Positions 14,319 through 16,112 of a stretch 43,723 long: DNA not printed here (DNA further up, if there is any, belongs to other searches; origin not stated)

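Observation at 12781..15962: Radical SAM/SPASM enzyme fused to a degenerate SpsF-type cytidylyltransferase domain, operonic with an intact SpsF paralogue and a PseG/SpsG-like protein: uncharacterised nucleotide-sugar module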

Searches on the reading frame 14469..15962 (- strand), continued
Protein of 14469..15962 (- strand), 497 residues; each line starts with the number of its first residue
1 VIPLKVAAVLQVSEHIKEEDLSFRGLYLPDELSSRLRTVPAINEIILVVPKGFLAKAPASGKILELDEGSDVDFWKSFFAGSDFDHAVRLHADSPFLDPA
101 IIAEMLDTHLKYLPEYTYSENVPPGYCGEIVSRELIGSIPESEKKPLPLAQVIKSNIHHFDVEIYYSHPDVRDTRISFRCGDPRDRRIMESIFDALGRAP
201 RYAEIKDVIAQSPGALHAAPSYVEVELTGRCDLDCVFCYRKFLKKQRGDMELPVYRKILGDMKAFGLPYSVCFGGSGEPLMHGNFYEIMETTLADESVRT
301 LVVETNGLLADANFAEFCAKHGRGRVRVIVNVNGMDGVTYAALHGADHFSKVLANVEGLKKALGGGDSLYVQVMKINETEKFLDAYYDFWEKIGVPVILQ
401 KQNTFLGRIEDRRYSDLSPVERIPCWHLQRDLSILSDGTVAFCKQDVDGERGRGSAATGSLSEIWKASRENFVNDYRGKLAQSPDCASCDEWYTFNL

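Call 37: list_cluster_members(proteins=[P0001, P0267, P0272, P0275, P0280, P0295, P0320, P0343, P0362, P0408])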
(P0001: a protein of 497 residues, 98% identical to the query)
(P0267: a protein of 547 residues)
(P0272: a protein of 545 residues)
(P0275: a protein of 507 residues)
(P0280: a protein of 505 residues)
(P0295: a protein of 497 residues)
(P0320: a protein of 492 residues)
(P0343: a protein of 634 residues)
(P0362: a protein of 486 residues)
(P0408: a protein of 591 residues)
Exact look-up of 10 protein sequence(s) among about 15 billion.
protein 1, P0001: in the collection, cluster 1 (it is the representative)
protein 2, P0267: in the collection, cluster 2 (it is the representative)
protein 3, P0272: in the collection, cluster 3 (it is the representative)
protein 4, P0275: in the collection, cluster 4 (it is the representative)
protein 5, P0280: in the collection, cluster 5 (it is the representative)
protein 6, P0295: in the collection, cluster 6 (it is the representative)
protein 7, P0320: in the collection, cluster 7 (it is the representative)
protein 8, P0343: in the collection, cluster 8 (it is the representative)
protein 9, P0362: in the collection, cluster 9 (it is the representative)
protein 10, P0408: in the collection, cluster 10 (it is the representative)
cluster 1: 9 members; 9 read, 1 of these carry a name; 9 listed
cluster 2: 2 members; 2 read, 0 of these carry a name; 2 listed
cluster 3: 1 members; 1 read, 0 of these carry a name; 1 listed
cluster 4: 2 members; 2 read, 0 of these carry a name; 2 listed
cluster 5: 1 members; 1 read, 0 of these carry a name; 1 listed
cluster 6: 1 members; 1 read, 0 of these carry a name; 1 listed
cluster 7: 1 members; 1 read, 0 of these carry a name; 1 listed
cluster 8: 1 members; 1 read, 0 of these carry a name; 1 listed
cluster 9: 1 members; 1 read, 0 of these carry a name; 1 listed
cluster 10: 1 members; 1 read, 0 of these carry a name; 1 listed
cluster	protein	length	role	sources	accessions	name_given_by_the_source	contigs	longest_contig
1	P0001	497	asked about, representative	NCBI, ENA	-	-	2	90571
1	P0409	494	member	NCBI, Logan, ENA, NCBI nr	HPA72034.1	MAG TPA: spiro-SPASM protein [Spirochaetota bacterium] | spiro-SPASM protein [Spirochaetota bacterium]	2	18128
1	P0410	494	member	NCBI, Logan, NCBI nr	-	-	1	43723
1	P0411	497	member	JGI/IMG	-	-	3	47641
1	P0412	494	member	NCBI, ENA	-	-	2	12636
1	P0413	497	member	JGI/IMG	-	-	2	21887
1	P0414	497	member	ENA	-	-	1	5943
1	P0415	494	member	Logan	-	-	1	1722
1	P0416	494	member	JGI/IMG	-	-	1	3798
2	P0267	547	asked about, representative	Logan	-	-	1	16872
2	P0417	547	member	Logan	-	-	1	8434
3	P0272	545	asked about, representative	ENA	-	-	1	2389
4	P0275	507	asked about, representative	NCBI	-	-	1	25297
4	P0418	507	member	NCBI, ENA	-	-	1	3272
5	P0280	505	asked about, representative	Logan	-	-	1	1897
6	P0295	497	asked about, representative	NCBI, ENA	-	-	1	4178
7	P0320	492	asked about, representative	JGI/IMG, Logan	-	-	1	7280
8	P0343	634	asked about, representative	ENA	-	-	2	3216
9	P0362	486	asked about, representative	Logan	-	-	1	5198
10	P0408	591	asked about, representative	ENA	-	-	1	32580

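Call 38: find_encoding_contigs(protein=P0275, flank=6000, max_places=2)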
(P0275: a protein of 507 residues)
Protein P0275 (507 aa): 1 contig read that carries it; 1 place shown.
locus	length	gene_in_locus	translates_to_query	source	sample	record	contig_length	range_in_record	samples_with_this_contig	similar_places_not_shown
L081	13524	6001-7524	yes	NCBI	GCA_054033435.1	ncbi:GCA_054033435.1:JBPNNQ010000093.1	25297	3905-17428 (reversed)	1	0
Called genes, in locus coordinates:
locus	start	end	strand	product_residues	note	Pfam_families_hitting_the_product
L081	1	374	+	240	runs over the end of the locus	PF22935:RM44_endonuclase, PF14622:Ribonucleas_3_3, PF00636:Ribonuclease_3, PF00035:dsrm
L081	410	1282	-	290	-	PF00669:Flagellin_N, PF00700:Flagellin_C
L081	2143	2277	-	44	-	-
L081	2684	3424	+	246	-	-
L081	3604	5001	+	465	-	-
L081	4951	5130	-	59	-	-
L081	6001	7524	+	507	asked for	PF04055:Radical_SAM, PF13186:SPASM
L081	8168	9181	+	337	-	-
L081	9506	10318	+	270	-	PF00578:AhpC-TSA, PF08534:Redoxin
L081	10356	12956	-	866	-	PF17900:Peptidase_M1_N, PF01433:Peptidase_M1, PF11940:DUF3458, PF17432:DUF3458_C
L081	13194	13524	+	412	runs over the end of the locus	PF02661:Fic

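Call 39: find_encoding_contigs(protein=P0408, flank=6000, max_places=2)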
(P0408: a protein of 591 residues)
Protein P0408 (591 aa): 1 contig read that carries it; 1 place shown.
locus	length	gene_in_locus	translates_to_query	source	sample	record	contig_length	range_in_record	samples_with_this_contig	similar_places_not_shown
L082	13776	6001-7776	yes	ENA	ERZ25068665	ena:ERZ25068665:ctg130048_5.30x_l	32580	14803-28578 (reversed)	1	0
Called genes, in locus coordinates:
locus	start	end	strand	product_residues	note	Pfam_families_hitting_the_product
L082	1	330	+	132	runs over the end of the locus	-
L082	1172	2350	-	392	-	PF01850:PIN (weak), PF01938:TRAM (weak)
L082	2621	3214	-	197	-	PF02559:CarD_TRCF_RID, PF21095:CarD_C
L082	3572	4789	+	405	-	PF00988:CPSase_sm_chain, PF00117:GATase, PF07722:Peptidase_C26 (weak)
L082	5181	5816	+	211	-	-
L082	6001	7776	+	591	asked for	-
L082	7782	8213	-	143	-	PF10431:ClpB_D2-small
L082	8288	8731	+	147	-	-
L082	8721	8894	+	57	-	PF00226:DnaJ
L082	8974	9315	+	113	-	-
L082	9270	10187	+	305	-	-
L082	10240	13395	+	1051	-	PF00063:Myosin_head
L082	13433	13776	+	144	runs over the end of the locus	-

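Call 40: find_encoding_contigs(protein=P0267, flank=6000, max_places=2)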
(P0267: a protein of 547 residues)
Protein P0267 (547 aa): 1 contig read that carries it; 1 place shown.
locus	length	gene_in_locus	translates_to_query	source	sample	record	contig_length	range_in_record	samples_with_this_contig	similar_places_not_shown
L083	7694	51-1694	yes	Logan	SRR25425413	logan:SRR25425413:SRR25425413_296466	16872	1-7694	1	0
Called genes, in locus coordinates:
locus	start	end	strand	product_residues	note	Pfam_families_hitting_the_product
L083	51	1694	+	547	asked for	PF04055:Radical_SAM, PF13186:SPASM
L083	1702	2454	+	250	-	PF02348:CTP_transf_3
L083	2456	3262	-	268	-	PF02675:AdoMet_dc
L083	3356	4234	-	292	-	PF02091:tRNA-synt_2e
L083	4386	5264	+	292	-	PF13429:TPR_15 (faint), PF21033:RMD1-3 (faint), PF13424:TPR_12 (faint), PF00515:TPR_1 (faint), PF07719:TPR_2 (faint), PF13174:TPR_6 (faint), PF13176:TPR_7 (faint), PF12895:ANAPC3, +7 more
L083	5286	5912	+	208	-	PF00730:HhH-GPD, PF00633:HHH (weak)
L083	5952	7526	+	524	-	PF03023:MurJ, PF13440:Polysacc_synt_3, PF01554:MatE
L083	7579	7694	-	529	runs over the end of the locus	PF02661:Fic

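Call 41: find_encoding_contigs(protein=P0320, flank=6000, max_places=2)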
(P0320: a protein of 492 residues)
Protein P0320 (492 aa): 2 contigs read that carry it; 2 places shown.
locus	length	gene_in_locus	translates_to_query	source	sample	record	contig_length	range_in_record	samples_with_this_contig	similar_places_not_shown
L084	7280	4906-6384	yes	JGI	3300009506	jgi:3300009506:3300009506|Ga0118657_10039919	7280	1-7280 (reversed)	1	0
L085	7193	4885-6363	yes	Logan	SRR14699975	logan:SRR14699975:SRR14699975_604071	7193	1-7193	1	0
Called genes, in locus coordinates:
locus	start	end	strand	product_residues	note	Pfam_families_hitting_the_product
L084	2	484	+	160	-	?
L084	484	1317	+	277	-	-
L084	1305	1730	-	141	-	-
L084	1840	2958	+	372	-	PF00988:CPSase_sm_chain, PF00117:GATase, PF07722:Peptidase_C26 (weak)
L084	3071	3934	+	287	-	PF01207:Dus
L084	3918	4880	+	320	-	PF13145:Rotamase_2 (weak), PF00639:Rotamase (weak)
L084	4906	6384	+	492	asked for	PF04055:Radical_SAM (weak)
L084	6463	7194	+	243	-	PF02348:CTP_transf_3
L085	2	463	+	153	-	?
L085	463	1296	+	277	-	-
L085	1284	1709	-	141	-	-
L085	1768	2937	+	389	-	PF00988:CPSase_sm_chain, PF00117:GATase, PF07722:Peptidase_C26 (weak)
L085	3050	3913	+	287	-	PF01207:Dus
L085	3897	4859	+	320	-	PF13145:Rotamase_2 (weak), PF00639:Rotamase (weak)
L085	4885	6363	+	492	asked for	PF04055:Radical_SAM (weak)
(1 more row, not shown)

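Call 43: search_protein_families(library=pfam, proteins=[P0275, P0408, P0267, P0320, P0343, P0350, P0270, P0271, P0344, P0386], max_evalue=0.01)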
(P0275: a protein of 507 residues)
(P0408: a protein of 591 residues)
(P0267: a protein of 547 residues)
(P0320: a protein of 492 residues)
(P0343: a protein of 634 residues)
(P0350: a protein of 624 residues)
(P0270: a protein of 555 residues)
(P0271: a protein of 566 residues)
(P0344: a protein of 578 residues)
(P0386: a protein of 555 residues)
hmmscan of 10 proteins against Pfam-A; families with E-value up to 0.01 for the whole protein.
P0275 (507 aa): 2 families
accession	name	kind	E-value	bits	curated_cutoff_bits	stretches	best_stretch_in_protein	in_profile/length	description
PF04055.27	Radical_SAM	-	1.6e-10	41.8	29.5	1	239-393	1-157/166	Radical SAM superfamily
PF13186.11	SPASM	-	1.4e-09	38.5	21.5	1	437-500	1-67/67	Iron-sulfur cluster-binding domain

P0408 (591 aa): 1 family
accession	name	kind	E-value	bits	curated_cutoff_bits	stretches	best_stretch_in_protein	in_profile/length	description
PF13186.11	SPASM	-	0.0058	17.3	21.5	0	513-583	1-66/67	Iron-sulfur cluster-binding domain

P0267 (547 aa): 3 families
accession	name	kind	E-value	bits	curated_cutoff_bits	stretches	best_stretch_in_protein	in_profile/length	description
PF04055.27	Radical_SAM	-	2.1e-14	54.5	29.5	1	276-414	2-142/166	Radical SAM superfamily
PF13186.11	SPASM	-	1.6e-08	35.2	21.5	1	475-540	1-67/67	Iron-sulfur cluster-binding domain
PF16344.10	FecR_C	-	0.0048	17.3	24.4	0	198-233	8-45/70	FecR, C-terminal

P0320 (492 aa): 1 family
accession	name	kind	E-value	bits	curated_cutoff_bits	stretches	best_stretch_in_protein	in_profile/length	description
PF04055.27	Radical_SAM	-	6.2e-06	26.9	29.5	1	245-377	32-160/166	Radical SAM superfamily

P0343 (634 aa): 3 families
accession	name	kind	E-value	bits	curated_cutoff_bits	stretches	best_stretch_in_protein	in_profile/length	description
PF04055.27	Radical_SAM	-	1.9e-14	54.6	29.5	1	364-527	1-164/166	Radical SAM superfamily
PF13186.11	SPASM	-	2.1e-09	37.9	21.5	1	564-627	1-67/67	Iron-sulfur cluster-binding domain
PF12804.13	NTP_transf_3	-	0.0019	18.8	27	1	155-280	25-147/160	MobA-like NTP transferase domain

P0350 (624 aa): 1 family
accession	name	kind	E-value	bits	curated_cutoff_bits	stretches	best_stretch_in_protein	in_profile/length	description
PF13186.11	SPASM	-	7.7e-05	23.3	21.5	1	550-617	1-67/67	Iron-sulfur cluster-binding domain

P0270 (555 aa): 2 families
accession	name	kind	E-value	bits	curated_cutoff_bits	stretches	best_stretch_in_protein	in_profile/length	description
PF04055.27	Radical_SAM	-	2.7e-13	50.9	29.5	1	277-422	2-147/166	Radical SAM superfamily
PF13186.11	SPASM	-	0.00012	22.7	21.5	1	479-548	1-67/67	Iron-sulfur cluster-binding domain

P0271 (566 aa): 2 families
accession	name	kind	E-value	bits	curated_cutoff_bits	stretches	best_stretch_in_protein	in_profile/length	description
PF04055.27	Radical_SAM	-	2e-13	51.3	29.5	1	288-428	2-140/166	Radical SAM superfamily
PF13186.11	SPASM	-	0.00032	21.3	21.5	1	491-559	1-67/67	Iron-sulfur cluster-binding domain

P0344 (578 aa): 2 families
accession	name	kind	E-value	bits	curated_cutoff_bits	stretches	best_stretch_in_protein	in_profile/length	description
PF04055.27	Radical_SAM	-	2.4e-10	41.3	29.5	1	291-428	1-130/166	Radical SAM superfamily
PF13186.11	SPASM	-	7e-05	23.5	21.5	1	503-571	1-67/67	Iron-sulfur cluster-binding domain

P0386 (555 aa): 2 families
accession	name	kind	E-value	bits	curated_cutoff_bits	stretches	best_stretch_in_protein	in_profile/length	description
PF13186.11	SPASM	-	3.9e-08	33.9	21.5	1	485-548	1-67/67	Iron-sulfur cluster-binding domain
PF12804.13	NTP_transf_3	-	0.0012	19.5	27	1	73-194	17-143/160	MobA-like NTP transferase domain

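Call 46: predict_structure(alignment_id=A1)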
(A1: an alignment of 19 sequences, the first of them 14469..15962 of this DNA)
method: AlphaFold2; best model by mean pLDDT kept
length: 497 residues; sequences in the alignment: 19
mean_pLDDT: 83.2   pTM: 0.82
mean pLDDT of the five models: 83.2, 82.0, 81.4, 78.8, 78.1
residues with pLDDT >= 90: 237; 70-90: 179; 50-70: 52; < 50: 29
segments of 3 or more residues with pLDDT < 50: 415-429, 485-497
pLDDT, mean of each block of 10 residues (from residue 1): 83 88 92 94 92 67 75 89 95 95 95 91 92 88 69 78 87 79 92 92 90 85 90 72 79 97 92 90 96 93 93 93 87 90 90 95 81 82 89 83 54 45 44 90 78 91 88 72 49 35
secondary structure, 60 per line:
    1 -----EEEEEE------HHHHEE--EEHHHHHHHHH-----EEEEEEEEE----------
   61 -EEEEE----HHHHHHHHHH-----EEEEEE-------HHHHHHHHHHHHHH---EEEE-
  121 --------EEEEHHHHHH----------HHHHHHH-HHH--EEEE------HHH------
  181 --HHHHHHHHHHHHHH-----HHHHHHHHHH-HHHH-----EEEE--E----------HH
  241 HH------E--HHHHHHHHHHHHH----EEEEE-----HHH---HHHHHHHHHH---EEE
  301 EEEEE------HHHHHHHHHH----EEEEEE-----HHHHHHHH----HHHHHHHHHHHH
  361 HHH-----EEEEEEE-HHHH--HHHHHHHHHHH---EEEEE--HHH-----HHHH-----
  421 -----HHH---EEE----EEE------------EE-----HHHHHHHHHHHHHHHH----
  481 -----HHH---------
elements in order: E6-11 H18-21 H28-36 E42-50 E62-66 H71-80 E86-91 H99-112 E116-119 E129-132 H133-138 H149-155 E162-165 H183-196 H202-211 H213-216 E222-225 H239-242 H252-264 E269-273 H285-294 E298-305 H312-321 E326-331 H337-344 H349-363 E369-375 H377-380 H383-393 E397-401 H412-415 E432-434 E439-441 H461-476

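Call 48: fold_search(model_id=the predicted structure, library=pdb)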
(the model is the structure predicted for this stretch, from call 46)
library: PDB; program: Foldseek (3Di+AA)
matches with E <= 10: 1568; with E <= 0.001: 231
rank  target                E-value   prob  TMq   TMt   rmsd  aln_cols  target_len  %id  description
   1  4m7t                  7.7e-10  1.00  0.37  0.69   6.7       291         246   15  Crystal structure of BtrN in complex with AdoMet and 2-DOIA (released 2013-10-02)
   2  5why_B                1.1e-09  1.00  0.41  0.48  12.7       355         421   15  Structural Insights into Thioether Bond Formation in the Biosynthesis of Sactipeptides (released 2017-07-26)
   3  4k39_A                1.5e-09  1.00  0.41  0.55   8.1       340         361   18  Native anSMEcpe with bound AdoMet and Cp18Cys peptide (released 2013-05-08)
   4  5v1t_A                1.5e-09  1.00  0.39  0.44   7.6       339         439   14  Crystal structure of Streptococcus suis SuiB bound to precursor peptide SuiA (released 2017-08-30)
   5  6oew_A                1.6e-09  1.00  0.36  0.71   3.6       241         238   16  Structure of a Cytidylyltransferase from Leptospira borgpetersenii serovar Hardjo-bovis (strain JB197) (released 2019-04-17)
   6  7vob                  1.6e-09  1.00  0.42  0.61   7.6       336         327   15  The crystal structure of a Radical SAM Enzyme BlsE involved in the Biosynthesis of Blasticidin S (released 2022-05-04)
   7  4k36_A                2.2e-09  1.00  0.40  0.50   8.3       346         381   17  His6 tagged anSMEcpe with bound AdoMet (released 2013-05-08)
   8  4k36_B                3.2e-09  1.00  0.39  0.52   8.2       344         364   18  His6 tagged anSMEcpe with bound AdoMet (released 2013-05-08)
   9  5v1s_A                4.8e-09  1.00  0.39  0.45   8.3       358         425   13  Crystal structure of Streptococcus suis SuiB bound to S-adenosylmethionine (released 2017-08-30)
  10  4k37_A                5.1e-09  1.00  0.39  0.52   7.6       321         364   19  Native anSMEcpe with bound AdoMet (released 2013-05-08)
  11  5why_A                5.4e-09  1.00  0.40  0.48  12.4       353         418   16  Structural Insights into Thioether Bond Formation in the Biosynthesis of Sactipeptides (released 2017-07-26)
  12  4k38_A                6.9e-09  1.00  0.41  0.54   8.1       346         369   17  Native anSMEcpe with bound AdoMet and Kp18Cys peptide (released 2013-05-08)
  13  6oew_B                9.8e-09  1.00  0.36  0.71   3.6       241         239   16  Structure of a Cytidylyltransferase from Leptospira borgpetersenii serovar Hardjo-bovis (strain JB197) (released 2019-04-17)
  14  4k39_B                6.9e-08  1.00  0.41  0.55   7.9       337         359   17  Native anSMEcpe with bound AdoMet and Cp18Cys peptide (released 2013-05-08)
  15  9gmc_C                6.9e-08  1.00  0.39  0.50   6.5       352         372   15  Crystal structure of the complex formed between the radical SAM protein ChlB and the R3A mutant of ChlA (released 2025-06-25)
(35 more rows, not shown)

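Call 58: find_related_loci(query=A3, collection=metagenome_contigs, flank=5000)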
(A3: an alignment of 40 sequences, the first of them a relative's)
Query A3 (492 aa) in metagenome_contigs; peptide patterns used: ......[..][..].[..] (x = any residue, [..] = any of these).
600 stretches matched a pattern (row limit reached: there are more); 540 encode a relative of the query (tblastn E <= 1e-3); the best 80 are kept; 80 distinct loci.
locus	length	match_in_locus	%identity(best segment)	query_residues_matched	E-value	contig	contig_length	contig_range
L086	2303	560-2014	42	3-492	5e-130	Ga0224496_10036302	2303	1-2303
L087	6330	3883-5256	41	30-492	9e-117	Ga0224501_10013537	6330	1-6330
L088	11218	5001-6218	37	80-492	1e-87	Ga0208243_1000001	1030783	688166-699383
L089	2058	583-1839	38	77-492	1e-90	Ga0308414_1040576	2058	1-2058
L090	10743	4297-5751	34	12-492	1e-83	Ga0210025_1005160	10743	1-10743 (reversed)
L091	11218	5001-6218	37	80-492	2e-81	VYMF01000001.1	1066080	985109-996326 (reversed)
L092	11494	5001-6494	32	5-492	2e-79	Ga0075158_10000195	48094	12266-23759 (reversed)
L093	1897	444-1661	35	80-492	2e-83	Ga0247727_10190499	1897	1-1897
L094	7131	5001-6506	31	1-492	3e-78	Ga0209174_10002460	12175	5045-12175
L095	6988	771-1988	34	80-492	2e-77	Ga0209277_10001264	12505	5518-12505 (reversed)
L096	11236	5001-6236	34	74-492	2e-76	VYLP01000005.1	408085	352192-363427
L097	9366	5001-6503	31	2-492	4e-71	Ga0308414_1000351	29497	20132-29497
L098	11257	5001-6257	31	60-491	5e-69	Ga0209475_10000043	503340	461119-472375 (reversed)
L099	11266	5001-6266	33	60-491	4e-69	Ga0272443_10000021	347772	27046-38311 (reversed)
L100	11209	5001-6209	33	81-491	2e-67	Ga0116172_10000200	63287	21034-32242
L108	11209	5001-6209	30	81-491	5e-64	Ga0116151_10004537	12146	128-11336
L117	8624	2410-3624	28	81-491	2e-62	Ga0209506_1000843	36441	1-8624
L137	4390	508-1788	32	74-491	5e-58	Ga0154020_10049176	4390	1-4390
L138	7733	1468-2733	29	69-491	8e-58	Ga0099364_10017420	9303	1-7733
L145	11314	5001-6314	30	72-491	4e-55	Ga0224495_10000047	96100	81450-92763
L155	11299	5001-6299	30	72-491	3e-47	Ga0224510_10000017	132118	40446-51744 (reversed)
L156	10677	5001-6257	27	81-491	7e-47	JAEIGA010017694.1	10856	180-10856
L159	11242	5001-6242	29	72-491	2e-45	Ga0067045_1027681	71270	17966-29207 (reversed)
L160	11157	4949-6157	29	81-491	3e-44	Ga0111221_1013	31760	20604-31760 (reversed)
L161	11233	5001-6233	26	72-491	7e-44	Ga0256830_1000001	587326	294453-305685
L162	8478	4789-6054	29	72-491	8e-44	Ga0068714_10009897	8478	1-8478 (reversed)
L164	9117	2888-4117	28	81-491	3e-43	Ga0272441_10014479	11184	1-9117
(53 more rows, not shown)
